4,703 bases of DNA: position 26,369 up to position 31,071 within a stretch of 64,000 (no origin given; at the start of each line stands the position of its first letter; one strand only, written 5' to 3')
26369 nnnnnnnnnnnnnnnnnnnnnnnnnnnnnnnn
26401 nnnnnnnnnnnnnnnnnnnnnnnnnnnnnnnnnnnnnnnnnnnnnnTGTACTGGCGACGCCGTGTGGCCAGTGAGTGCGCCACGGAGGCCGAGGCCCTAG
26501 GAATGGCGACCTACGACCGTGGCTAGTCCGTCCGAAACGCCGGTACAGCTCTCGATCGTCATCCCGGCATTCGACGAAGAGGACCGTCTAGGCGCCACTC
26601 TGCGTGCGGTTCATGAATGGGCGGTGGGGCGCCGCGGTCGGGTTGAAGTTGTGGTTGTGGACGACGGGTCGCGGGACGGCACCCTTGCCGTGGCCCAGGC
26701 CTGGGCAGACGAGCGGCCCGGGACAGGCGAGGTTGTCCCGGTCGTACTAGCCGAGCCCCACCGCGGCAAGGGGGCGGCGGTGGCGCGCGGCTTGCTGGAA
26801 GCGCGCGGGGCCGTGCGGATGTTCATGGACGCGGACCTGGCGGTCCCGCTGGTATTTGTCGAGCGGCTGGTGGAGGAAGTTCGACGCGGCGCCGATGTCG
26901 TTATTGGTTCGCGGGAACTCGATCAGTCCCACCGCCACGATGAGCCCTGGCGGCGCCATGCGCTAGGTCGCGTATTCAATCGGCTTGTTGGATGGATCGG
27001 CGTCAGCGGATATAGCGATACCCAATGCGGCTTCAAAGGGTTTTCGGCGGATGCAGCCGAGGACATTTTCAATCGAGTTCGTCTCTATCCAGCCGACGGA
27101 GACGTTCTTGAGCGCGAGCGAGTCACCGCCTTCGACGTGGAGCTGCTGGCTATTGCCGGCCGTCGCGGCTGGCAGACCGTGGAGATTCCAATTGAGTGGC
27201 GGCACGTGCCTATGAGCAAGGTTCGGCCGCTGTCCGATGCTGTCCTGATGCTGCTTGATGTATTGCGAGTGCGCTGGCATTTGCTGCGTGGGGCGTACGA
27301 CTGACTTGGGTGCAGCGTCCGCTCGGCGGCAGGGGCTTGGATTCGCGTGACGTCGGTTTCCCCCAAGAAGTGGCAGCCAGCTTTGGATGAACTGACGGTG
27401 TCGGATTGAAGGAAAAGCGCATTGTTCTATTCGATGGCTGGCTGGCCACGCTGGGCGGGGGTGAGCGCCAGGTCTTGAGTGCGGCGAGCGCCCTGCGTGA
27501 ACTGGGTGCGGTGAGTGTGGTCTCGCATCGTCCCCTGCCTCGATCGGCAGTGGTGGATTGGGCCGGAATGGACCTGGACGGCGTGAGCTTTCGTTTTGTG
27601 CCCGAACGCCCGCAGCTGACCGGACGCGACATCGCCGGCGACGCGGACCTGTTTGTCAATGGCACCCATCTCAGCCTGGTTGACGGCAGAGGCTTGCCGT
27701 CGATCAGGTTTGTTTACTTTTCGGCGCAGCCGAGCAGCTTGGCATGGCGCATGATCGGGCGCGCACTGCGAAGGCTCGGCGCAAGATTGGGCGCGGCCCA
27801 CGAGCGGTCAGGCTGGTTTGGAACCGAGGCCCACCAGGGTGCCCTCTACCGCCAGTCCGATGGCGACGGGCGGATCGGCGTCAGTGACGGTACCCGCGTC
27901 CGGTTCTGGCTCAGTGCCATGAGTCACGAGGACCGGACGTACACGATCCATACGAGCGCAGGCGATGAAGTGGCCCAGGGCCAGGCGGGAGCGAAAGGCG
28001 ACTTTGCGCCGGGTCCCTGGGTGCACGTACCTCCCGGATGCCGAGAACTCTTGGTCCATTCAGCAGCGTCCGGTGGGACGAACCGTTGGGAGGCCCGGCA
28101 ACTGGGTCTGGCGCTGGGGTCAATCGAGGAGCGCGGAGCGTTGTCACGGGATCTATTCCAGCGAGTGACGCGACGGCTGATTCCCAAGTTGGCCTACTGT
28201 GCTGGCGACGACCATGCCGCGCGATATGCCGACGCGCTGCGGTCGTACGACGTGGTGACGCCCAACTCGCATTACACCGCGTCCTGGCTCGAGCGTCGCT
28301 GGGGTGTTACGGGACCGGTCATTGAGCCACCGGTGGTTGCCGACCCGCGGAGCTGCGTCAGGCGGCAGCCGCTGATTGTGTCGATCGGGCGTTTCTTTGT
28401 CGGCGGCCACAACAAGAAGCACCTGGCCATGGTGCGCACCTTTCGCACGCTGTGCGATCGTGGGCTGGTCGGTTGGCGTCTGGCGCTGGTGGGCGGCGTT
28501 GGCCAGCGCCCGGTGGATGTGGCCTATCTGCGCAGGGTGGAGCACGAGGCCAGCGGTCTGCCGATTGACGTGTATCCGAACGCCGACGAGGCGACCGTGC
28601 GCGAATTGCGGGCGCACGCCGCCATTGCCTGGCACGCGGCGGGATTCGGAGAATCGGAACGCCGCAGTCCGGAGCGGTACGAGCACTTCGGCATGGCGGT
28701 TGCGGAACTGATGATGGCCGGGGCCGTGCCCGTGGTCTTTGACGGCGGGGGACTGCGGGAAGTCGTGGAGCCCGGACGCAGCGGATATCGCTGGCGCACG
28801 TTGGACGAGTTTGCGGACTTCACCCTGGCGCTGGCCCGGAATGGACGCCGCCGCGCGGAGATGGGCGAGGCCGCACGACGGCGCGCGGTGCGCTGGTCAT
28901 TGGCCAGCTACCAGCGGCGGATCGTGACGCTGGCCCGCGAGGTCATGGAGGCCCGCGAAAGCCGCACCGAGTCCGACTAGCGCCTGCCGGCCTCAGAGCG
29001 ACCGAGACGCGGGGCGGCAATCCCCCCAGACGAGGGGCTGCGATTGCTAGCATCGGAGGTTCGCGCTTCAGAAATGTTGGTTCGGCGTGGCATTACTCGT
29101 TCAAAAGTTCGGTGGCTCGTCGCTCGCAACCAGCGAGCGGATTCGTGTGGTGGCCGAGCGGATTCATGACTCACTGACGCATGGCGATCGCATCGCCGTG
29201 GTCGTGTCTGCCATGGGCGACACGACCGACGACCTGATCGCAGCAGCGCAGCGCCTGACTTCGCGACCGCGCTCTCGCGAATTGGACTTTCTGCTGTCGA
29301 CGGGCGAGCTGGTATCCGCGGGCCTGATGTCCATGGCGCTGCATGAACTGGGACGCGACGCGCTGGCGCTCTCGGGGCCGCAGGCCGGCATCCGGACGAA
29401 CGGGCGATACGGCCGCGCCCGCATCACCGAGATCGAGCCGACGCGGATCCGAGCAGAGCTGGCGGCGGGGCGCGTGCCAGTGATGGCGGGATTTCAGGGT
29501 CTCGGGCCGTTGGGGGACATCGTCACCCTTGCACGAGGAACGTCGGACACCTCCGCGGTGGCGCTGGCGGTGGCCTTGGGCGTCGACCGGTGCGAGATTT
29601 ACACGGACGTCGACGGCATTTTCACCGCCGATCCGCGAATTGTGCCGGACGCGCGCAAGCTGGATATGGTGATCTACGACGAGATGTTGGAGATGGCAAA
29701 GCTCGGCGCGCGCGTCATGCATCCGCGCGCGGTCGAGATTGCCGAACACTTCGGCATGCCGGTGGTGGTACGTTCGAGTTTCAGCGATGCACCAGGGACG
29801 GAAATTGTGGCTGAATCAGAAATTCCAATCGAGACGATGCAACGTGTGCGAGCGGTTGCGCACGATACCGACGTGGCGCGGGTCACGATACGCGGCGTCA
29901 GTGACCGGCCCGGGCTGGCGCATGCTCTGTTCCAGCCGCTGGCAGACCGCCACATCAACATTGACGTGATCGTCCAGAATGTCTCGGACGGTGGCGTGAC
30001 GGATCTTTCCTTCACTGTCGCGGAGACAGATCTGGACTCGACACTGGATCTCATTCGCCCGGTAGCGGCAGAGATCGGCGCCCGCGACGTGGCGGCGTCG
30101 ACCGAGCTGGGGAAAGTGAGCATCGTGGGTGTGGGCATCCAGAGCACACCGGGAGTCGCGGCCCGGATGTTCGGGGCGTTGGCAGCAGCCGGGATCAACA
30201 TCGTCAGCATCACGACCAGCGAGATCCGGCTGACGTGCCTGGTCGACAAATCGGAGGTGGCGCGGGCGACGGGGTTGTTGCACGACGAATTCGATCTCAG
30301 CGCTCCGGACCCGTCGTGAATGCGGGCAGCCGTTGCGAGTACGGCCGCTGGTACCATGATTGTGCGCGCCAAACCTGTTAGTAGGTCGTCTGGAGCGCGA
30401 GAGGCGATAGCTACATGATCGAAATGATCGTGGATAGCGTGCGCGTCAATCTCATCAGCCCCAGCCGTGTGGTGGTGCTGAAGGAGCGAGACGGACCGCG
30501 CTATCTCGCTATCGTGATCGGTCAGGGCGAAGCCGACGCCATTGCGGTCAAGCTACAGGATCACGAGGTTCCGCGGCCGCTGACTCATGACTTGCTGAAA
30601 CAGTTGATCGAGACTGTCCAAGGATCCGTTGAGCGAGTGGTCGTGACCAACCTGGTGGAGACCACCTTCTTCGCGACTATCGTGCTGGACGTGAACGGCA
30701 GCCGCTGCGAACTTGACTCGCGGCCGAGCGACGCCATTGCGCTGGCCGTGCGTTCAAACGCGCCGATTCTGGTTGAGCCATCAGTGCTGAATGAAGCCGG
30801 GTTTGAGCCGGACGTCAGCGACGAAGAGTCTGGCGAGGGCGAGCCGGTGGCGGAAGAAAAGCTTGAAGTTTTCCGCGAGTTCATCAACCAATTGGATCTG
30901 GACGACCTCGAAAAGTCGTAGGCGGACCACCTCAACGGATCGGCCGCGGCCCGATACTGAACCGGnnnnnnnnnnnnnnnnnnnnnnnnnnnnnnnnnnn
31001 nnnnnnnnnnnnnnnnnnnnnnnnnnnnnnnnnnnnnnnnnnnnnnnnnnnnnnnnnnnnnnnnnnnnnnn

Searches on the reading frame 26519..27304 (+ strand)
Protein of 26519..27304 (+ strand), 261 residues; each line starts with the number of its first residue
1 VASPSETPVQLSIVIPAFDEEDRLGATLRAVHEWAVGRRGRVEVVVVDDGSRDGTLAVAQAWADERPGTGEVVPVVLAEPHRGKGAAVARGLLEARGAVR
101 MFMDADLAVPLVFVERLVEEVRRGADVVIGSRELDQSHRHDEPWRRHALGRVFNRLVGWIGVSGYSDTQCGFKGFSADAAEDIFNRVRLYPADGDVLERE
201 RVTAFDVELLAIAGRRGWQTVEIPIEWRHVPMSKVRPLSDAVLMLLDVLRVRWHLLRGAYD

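Call 11: search_protein_families(library=pfam, proteins=[window:26519-27304:+], max_evalue=0.001)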
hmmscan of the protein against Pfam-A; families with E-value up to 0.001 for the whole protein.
window:26519-27304:+ (261 aa): 2 families
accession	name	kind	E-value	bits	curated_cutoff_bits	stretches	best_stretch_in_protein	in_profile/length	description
PF00535.33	Glycos_transf_2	-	1.9e-27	96.7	23.3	1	12-173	1-157/168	Glycosyl transferase family 2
PF13641.12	Glyco_tranf_2_3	-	6.4e-11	43.1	27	1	11-136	3-127/230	Glycosyltransferase like family 2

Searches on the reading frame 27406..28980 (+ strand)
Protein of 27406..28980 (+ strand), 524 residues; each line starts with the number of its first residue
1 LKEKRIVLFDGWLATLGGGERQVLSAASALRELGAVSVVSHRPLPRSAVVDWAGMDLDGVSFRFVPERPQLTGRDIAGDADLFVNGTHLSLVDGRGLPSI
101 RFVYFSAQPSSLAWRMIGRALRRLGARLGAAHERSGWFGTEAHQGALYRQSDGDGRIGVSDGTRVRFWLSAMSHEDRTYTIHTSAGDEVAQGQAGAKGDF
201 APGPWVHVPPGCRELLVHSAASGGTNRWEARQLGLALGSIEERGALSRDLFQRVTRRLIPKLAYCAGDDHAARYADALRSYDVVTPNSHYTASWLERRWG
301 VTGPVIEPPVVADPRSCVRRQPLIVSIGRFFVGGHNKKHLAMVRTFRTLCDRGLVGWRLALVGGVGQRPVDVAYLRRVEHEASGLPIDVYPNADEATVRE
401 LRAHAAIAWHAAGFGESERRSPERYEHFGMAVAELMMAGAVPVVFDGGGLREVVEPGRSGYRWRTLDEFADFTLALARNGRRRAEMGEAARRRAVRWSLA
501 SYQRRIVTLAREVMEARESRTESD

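Call 11: search_protein_families(library=pfam, proteins=[window:27406-28980:+], max_evalue=0.001)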
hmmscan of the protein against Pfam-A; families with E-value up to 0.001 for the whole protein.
window:27406-28980:+ (524 aa): 2 families
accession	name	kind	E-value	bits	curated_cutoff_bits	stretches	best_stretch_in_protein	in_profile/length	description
PF00534.26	Glycos_transf_1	-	2.8e-09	37.2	26.4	1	321-493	15-172/172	Glycosyl transferases group 1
PF13692.12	Glyco_trans_1_4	-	1.5e-08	35.5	27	1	322-477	2-140/142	Glycosyl transferases group 1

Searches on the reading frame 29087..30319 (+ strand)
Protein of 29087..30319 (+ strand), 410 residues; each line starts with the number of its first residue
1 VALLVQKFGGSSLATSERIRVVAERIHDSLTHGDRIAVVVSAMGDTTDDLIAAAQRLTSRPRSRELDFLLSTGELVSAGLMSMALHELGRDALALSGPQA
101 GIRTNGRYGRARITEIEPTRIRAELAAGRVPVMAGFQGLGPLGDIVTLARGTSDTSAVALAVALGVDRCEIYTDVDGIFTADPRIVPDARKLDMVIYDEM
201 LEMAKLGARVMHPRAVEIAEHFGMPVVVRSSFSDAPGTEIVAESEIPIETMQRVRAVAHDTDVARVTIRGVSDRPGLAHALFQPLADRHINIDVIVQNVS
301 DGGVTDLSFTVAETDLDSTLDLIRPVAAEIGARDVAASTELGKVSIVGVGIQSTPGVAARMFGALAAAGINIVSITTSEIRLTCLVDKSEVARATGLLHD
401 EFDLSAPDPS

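Call 11: search_protein_families(library=pfam, proteins=[window:29087-30319:+], max_evalue=0.001)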
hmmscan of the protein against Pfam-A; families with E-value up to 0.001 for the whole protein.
window:29087-30319:+ (410 aa): 4 families
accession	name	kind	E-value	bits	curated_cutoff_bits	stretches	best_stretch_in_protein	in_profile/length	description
PF00696.33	AA_kinase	-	3.1e-53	181.3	24.9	1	3-230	2-234/234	Amino acid kinase family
PF22468.2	ACT_9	-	4.2e-30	103.7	27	2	344-402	1-61/61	ACT domain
PF01842.31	ACT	-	1.8e-19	69.6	27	2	267-324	2-62/66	ACT domain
PF13840.12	ACT_7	-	1.8e-17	63.3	27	1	342-400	7-65/65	ACT domain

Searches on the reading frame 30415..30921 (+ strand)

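Call 11: search_protein_families(library=pfam, proteins=[window:30415-30921:+], max_evalue=0.001)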
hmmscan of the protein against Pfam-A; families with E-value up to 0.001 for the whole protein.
window:30415-30921:+ (168 aa): 1 family
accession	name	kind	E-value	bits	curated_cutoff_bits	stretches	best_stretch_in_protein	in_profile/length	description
PF02577.19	BFN_dom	-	1.5e-38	131.5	27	1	20-131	1-110/112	Bifunctional nuclease domain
